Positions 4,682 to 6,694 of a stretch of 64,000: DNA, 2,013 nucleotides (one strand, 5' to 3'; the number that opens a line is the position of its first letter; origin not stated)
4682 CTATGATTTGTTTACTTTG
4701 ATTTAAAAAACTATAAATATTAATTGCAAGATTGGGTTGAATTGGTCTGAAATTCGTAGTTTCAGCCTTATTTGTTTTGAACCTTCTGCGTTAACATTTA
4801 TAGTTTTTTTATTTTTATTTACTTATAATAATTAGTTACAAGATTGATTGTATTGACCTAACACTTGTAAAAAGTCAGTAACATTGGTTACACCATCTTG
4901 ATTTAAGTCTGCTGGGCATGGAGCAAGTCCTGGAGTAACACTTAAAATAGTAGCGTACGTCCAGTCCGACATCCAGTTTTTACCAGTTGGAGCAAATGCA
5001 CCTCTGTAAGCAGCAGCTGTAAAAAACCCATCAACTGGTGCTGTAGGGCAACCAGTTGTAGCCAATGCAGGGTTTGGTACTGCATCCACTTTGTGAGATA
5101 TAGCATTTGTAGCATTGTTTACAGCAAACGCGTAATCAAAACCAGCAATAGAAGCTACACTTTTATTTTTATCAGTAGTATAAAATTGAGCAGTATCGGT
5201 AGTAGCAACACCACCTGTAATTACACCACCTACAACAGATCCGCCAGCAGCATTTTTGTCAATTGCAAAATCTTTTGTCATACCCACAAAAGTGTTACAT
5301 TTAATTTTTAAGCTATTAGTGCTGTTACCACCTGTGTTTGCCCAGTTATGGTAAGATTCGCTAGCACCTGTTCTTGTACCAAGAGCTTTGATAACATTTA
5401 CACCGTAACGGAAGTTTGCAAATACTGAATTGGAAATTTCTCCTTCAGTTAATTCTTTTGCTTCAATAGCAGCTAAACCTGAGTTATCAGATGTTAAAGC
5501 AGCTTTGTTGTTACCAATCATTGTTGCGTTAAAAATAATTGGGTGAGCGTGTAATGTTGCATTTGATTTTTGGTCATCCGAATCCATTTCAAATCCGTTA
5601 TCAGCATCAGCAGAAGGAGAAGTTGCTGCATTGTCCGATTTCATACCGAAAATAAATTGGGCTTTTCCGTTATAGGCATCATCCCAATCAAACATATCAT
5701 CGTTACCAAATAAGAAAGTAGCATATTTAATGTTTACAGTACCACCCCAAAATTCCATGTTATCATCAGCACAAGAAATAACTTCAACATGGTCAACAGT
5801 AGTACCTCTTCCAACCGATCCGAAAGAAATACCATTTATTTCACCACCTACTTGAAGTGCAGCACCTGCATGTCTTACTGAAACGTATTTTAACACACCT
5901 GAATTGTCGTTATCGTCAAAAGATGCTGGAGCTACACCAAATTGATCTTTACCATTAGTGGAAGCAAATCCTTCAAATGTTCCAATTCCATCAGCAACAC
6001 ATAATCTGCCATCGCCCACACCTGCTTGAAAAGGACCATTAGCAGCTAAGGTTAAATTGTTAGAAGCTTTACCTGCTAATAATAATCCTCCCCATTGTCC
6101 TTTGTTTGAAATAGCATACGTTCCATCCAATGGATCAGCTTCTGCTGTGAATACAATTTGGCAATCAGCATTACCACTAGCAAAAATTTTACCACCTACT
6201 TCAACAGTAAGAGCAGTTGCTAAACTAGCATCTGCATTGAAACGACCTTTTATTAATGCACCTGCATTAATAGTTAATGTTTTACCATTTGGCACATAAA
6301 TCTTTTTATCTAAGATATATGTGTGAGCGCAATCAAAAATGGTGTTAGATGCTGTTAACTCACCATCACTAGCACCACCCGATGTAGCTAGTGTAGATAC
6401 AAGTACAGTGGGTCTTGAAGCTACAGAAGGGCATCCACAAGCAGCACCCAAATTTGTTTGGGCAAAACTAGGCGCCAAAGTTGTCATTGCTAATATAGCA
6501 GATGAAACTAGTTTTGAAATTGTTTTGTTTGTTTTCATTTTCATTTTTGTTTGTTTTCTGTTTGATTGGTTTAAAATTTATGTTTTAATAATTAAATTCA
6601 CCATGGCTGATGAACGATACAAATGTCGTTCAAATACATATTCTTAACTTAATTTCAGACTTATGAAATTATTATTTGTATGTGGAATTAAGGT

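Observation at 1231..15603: TonB-receptor cluster built around four paralogs of an unnamed ~240-aa secreted domain, three with T9SS tails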

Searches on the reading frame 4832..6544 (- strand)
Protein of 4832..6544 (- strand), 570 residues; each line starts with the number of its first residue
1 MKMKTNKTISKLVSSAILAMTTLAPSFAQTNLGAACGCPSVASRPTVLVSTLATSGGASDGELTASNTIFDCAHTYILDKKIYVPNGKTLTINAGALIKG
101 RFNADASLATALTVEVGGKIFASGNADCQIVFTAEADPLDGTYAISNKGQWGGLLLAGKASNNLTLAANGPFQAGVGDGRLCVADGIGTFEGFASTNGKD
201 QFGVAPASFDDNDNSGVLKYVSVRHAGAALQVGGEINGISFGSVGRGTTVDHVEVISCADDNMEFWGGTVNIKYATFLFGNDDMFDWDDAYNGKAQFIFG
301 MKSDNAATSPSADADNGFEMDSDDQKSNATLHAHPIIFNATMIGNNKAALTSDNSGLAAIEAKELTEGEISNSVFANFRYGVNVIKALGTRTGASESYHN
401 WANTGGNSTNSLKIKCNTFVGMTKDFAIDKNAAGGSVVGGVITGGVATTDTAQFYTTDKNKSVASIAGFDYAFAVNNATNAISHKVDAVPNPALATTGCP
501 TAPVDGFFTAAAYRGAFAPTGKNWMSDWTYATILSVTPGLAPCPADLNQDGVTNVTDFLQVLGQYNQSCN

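Call 3: search_protein_families(library=pfam, proteins=[window:4832-6544:-], max_evalue=0.01)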
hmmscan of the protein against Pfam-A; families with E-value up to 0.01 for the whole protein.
window:4832-6544:- (570 aa): 0 families

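Call 4: search_protein_families(library=ncbifam, proteins=[window:4832-6544:-], max_evalue=0.01)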
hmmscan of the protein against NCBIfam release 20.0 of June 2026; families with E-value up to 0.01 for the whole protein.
window:4832-6544:- (570 aa): 0 families

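Call 32: search_solved_structures(query=window:4832-6544:-, max_evalue=10)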
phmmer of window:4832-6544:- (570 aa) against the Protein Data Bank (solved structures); distinct sequences matched with E-value up to 10: 1.
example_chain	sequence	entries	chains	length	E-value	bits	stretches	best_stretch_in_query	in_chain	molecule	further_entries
4ic1_A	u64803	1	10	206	0.18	13.9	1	80-128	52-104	Uncharacterized protein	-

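Call 46: search_dna_similar(query=window:4832-6544:-, collection=plasmids, mode=protein, max_evalue=0.001, max_rows=25)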
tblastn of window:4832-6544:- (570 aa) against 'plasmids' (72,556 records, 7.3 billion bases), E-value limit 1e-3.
Records with a match: 23; places in all: 40; records where one place covers at least 80% of the query: 6.
Best place of each record, by identity: <60% 23.
By first word of the organism name: Pseudoalteromonas 14; Parabacteroides 1; Hymenobacter 1; Phocaeicola 1; Aureibacter 1; Alteromonas 1; Bacteroides 1; Indioceanicola 1; Sphingomonas 1; Marinobacter 1.
By predicted mobility (MOB-suite, as given by PLSDB): non-mobilizable 22; conjugative 1.
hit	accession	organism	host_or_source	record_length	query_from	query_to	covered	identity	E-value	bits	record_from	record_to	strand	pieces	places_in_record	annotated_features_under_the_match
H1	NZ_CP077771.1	Pseudoalteromonas shioyasakiensis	Haliotis discus hannai,plate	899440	39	547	89%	29.0%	3e-29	130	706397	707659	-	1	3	hypothetical protein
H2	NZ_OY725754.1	Parabacteroides distasonis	-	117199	60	529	82%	31.4%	9e-37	154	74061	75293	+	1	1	Ig-like domain-containing protein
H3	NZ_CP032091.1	Pseudoalteromonas donghaensis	cell culture,seawater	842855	39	547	89%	28.9%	1e-29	132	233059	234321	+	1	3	hypothetical protein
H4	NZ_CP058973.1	Pseudoalteromonas sp. JSTW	cell culture,marine sediment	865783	39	547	89%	28.9%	1e-29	132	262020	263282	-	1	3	hypothetical protein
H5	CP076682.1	Pseudoalteromonas shioyasakiensis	isolated microorganism,Ocean water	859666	39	531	86%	29.4%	4e-30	133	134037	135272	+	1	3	hypothetical protein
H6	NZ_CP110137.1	Hymenobacter sp. YIM 151858-1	whole organism,soil sample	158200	61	529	82%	29.2%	8e-23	111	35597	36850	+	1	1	cell shape-determining protein MreB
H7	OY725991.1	Phocaeicola massiliensis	-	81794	1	359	63%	33.2%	2e-35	149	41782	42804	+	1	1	none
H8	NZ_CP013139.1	Pseudoalteromonas sp. Bsw20308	seawater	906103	34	345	55%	34.5%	2e-29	131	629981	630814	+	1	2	hypothetical protein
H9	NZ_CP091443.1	Pseudoalteromonas sp. CF6-2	sediment,South Sea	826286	37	345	54%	34.4%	6e-30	133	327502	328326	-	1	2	hypothetical protein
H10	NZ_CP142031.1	Pseudoalteromonas sp. CuT4-3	whole organism,deep-sea sediment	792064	39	344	54%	33.9%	2e-27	125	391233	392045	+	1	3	hypothetical protein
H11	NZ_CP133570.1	Pseudoalteromonas sp. HL-AS1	sediment core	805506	39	344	54%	33.5%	2e-27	125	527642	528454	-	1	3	hypothetical protein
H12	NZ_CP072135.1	Pseudoalteromonas xiamenensis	mangrove sediment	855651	86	377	51%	35.1%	2e-25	119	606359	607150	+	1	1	hypothetical protein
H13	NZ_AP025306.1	Aureibacter tunicatorum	-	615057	61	378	56%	32.1%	1e-28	129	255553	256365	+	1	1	hypothetical protein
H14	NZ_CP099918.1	Pseudoalteromonas xiamenensis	Anadara tuberculosa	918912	86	377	51%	34.8%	5e-25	117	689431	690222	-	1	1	hypothetical protein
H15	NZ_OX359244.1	Alteromonas macleodii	-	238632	77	344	47%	37.4%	5e-29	130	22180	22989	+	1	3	hypothetical protein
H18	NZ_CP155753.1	Sphingomonas parapaucimobilis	Chinese cabbage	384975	87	326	42%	34.3%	5e-21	105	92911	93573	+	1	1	hypothetical protein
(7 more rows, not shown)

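Call 47: get_annotated_region(hit=H1, flank=8000)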
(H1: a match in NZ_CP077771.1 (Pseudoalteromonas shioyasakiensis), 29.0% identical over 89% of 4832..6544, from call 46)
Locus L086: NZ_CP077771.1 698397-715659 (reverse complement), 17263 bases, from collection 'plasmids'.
description: Pseudoalteromonas shioyasakiensis strain SDCH90 plasmid p1, complete sequence
organism: Pseudoalteromonas shioyasakiensis (NCBI taxid 1190813)
taxonomy: Bacteria; Pseudomonadota; Gammaproteobacteria; Alteromonadales; Pseudoalteromonadaceae; Pseudoalteromonas; Pseudoalteromonas shioyasakiensis
host: -; source: Haliotis discus hannai,plate; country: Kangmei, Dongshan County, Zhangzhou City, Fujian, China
typing (MOB-suite, as given by PLSDB): non-mobilizable
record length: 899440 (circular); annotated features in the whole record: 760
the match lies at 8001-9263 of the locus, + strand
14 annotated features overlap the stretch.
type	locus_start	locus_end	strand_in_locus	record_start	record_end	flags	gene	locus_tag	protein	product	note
CDS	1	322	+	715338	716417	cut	-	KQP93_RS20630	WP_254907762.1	diguanylate cyclase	-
CDS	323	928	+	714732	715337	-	-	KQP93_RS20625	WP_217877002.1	DsbA family protein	-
CDS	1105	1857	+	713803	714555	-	-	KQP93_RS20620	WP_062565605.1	DUF3450 domain-containing protein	-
CDS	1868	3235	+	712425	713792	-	-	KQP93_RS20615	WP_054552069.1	MotA/TolQ/ExbB proton channel family protein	GO:0015031 - protein transport [Evidence IEA]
CDS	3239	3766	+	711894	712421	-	-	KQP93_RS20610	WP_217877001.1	MotA/TolQ/ExbB proton channel family protein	-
CDS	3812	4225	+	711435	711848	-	-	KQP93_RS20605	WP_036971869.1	biopolymer transporter ExbD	-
CDS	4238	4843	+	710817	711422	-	-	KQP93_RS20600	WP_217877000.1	energy transducer TonB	GO:0006810 - transport [Evidence IEA]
CDS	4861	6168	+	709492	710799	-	-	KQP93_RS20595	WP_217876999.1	hypothetical protein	-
CDS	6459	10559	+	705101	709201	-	-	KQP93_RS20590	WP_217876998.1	hypothetical protein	-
CDS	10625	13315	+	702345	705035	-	-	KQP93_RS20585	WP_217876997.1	TonB-dependent receptor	-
CDS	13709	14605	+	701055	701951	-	yegS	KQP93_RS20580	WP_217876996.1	lipid kinase YegS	-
CDS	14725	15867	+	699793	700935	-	asd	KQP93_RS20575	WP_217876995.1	aspartate-semialdehyde dehydrogenase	GO:0009089 - lysine biosynthetic process via diaminopimelate [Evidence IEA]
CDS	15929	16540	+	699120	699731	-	-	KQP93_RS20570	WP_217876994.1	FMN-binding negative transcriptional regulator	-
CDS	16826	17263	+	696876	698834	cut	-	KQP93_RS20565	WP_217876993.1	methyl-accepting chemotaxis protein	GO:0006935 - chemotaxis [Evidence IEA]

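Call 48: get_annotated_region(hit=H2, flank=8000)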
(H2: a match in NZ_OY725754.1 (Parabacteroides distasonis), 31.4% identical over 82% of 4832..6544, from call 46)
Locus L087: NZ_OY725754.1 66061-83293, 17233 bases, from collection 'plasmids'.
description: Parabacteroides distasonis strain Parabacteroides distasonis TSDC17.2-1.1 plasmid 9, complete sequence
organism: Parabacteroides distasonis (NCBI taxid 823)
taxonomy: Bacteria; Bacteroidota; Bacteroidia; Bacteroidales; Tannerellaceae; Parabacteroides; Parabacteroides distasonis
host: -; source: -; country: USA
typing (MOB-suite, as given by PLSDB): non-mobilizable
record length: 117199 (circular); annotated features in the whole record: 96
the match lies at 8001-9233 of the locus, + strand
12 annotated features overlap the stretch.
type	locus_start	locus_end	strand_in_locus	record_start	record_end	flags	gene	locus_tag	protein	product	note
CDS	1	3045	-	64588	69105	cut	gltB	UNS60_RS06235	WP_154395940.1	glutamate synthase large subunit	GO:0006537 - glutamate biosynthetic process [Evidence IEA]; GO:0006807 - nitrogen compound metabolic process [Evidence ...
CDS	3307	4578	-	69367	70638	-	-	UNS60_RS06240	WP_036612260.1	DUF3843 family protein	-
CDS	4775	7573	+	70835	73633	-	-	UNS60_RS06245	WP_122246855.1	TonB-dependent receptor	-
CDS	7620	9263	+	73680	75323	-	-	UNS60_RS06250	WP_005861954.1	Ig-like domain-containing protein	-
CDS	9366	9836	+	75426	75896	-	-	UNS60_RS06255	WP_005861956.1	toxin-antitoxin system YwqK family antitoxin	-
CDS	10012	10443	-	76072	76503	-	-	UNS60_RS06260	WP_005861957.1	RNA-binding S4 domain-containing protein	-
CDS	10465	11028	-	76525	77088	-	pth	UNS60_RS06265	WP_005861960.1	aminoacyl-tRNA hydrolase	GO:0006412 - translation [Evidence IEA]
CDS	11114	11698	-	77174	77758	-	-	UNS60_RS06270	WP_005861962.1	50S ribosomal protein L25/general stress protein Ctc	GO:0006412 - translation [Evidence IEA]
CDS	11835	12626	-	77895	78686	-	-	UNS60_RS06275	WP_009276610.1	SDR family NAD(P)-dependent oxidoreductase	-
CDS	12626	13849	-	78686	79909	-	-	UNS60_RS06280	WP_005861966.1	NADH:flavin oxidoreductase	-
CDS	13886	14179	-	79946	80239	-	-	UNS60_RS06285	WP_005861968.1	PG0541 family transporter-associated protein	-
CDS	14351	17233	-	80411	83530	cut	-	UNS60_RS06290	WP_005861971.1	efflux RND transporter permease subunit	-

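Call 49: get_annotated_region(hit=H18, flank=8000)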
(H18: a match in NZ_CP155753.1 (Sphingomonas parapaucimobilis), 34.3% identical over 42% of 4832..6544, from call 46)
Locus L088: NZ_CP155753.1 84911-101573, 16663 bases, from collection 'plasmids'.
description: Sphingomonas parapaucimobilis strain YK209 plasmid unnamed5, complete sequence
organism: Sphingomonas parapaucimobilis (NCBI taxid 28213)
taxonomy: Bacteria; Pseudomonadota; Alphaproteobacteria; Sphingomonadales; Sphingomonadaceae; Sphingomonas; Sphingomonas parapaucimobilis
host: -; source: Chinese cabbage; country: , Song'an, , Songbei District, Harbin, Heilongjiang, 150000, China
typing (MOB-suite, as given by PLSDB): non-mobilizable
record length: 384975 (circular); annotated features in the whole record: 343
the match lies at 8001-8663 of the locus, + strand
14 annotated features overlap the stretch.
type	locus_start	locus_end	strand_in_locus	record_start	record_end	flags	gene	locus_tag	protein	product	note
CDS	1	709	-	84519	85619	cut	proB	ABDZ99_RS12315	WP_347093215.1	glutamate 5-kinase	GO:0006561 - proline biosynthetic process [Evidence IEA]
CDS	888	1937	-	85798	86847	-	obgE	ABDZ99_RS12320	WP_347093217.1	GTPase ObgE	-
CDS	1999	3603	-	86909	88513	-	-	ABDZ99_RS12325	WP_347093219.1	pilus assembly protein TadG-related protein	-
CDS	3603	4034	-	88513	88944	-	-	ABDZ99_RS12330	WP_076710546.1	TadE/TadG family type IV pilus assembly protein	-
CDS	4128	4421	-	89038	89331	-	-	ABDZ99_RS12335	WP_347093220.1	hypothetical protein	-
CDS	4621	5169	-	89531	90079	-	-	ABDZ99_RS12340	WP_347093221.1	GNAT family N-acetyltransferase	-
CDS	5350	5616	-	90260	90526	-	rpmA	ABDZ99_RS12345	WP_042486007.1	50S ribosomal protein L27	GO:0006412 - translation [Evidence IEA]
CDS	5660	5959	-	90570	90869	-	rplU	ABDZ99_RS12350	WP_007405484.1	50S ribosomal protein L21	GO:0006412 - translation [Evidence IEA]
CDS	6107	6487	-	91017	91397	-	hspQ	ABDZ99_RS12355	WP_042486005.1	heat shock protein HspQ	-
CDS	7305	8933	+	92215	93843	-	-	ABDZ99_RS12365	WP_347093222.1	hypothetical protein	-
CDS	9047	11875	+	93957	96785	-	-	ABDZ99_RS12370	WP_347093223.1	TonB-dependent receptor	-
CDS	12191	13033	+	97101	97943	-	-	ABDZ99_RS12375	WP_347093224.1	type II secretion system protein N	-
CDS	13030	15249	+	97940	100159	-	gspD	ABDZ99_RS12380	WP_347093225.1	type II secretion system secretin GspD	GO:0015628 - protein secretion by the type II secretion system [Evidence IEA]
CDS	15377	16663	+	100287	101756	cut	gspE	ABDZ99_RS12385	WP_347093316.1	type II secretion system ATPase GspE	GO:0015628 - protein secretion by the type II secretion system [Evidence IEA]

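Call 74: get_annotated_region(hit=H6, flank=9000)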
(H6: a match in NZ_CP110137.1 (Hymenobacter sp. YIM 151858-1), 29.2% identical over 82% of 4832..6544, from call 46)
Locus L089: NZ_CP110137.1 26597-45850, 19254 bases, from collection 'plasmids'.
description: Hymenobacter sp. YIM 151858-1 plasmid unnamed1
organism: Hymenobacter sp. YIM 151858-1 (NCBI taxid 2987688)
taxonomy: Bacteria; Bacteroidota; Cytophagia; Cytophagales; Hymenobacteraceae; Hymenobacter; Hymenobacter sp. YIM 151858-1
host: -; source: whole organism,soil sample; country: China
typing (MOB-suite, as given by PLSDB): non-mobilizable
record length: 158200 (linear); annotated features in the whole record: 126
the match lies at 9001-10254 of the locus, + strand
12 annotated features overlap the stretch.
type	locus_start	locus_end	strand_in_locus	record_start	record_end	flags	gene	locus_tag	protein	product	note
CDS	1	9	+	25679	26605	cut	-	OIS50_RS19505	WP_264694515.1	replication initiation protein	GO:0006270 - DNA replication initiation [Evidence IEA]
CDS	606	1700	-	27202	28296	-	-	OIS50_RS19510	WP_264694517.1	porin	-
CDS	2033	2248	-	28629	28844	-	-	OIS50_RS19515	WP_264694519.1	PID-CTERM protein-sorting domain-containing protein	-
CDS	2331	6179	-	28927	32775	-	-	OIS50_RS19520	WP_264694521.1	T9SS type A sorting domain-containing protein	-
CDS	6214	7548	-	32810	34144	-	-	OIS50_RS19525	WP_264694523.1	DNA/RNA non-specific endonuclease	-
CDS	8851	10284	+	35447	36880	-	-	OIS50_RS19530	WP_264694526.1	cell shape-determining protein MreB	-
CDS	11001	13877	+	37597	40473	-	-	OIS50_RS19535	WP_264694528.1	TonB-dependent receptor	-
CDS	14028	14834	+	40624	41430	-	-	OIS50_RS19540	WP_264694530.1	hypothetical protein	-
CDS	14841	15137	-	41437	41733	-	-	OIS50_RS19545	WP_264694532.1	hypothetical protein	-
CDS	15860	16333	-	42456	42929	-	-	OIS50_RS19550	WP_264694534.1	hypothetical protein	-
CDS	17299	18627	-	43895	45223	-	-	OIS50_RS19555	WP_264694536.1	GH1 family beta-glucosidase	GO:0030245 - cellulose catabolic process [Evidence IEA]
CDS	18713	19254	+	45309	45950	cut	-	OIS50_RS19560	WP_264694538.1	hypothetical protein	-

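Call 75: get_annotated_region(hit=H13, flank=9000)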
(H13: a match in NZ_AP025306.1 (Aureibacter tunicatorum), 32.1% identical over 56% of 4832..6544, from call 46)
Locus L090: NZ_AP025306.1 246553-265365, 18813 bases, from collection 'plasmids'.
description: Aureibacter tunicatorum strain NBRC 107587 plasmid pAT1, complete sequence
organism: Aureibacter tunicatorum (NCBI taxid 866807)
taxonomy: Bacteria; Bacteroidota; Cytophagia; Cytophagales; Persicobacteraceae; Aureibacter; Aureibacter tunicatorum
host: -; source: -; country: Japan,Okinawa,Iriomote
typing (MOB-suite, as given by PLSDB): non-mobilizable
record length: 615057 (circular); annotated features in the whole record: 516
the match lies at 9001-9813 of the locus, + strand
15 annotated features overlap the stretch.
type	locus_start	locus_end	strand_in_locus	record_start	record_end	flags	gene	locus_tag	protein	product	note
CDS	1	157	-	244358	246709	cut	-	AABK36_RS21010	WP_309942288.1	7TM diverse intracellular signaling domain-containing protein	-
CDS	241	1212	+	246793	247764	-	-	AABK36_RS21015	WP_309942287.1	hypothetical protein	-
CDS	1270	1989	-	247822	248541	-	-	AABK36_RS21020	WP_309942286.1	hypothetical protein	-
CDS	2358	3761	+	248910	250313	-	-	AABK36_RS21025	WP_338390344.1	GAF domain-containing protein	-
CDS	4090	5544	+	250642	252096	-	-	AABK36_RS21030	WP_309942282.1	PAS domain-containing protein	-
CDS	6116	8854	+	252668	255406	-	-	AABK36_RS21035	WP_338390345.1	TonB-dependent receptor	-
CDS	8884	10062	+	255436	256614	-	-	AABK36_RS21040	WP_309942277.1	hypothetical protein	-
CDS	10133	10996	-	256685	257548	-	-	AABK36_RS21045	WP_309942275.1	hypothetical protein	-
CDS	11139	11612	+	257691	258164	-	-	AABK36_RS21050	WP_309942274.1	YdeI/OmpD-associated family protein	-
CDS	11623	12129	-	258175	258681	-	-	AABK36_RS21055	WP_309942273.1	hypothetical protein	-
CDS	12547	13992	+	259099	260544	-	-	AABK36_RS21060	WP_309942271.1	MATE family efflux transporter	GO:0006855 - xenobiotic transmembrane transport [Evidence IEA]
CDS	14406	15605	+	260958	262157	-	-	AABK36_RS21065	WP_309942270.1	phosphatidylinositol-specific phospholipase C domain-containing protein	-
CDS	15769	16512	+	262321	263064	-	-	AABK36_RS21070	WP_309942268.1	carboxypeptidase-like regulatory domain-containing protein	-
CDS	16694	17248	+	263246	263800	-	-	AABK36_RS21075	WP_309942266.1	sigma-70 family RNA polymerase sigma factor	GO:0006352 - DNA-templated transcription initiation [Evidence IEA]; GO:0006355 - regulation of DNA-templated ...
CDS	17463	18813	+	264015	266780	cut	-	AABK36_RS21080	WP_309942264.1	TonB-dependent receptor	GO:0006810 - transport [Evidence IEA]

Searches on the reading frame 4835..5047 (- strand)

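Call 57: search_protein_families(library=pfam, proteins=[window:4835-5047:-], max_evalue=5)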
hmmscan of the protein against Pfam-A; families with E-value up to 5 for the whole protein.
window:4835-5047:- (71 aa): 1 family
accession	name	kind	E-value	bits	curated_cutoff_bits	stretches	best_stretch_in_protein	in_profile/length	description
PF00404.24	Dockerin_1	-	0.038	14.6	22.9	1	46-62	36-52/57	Dockerin type I domain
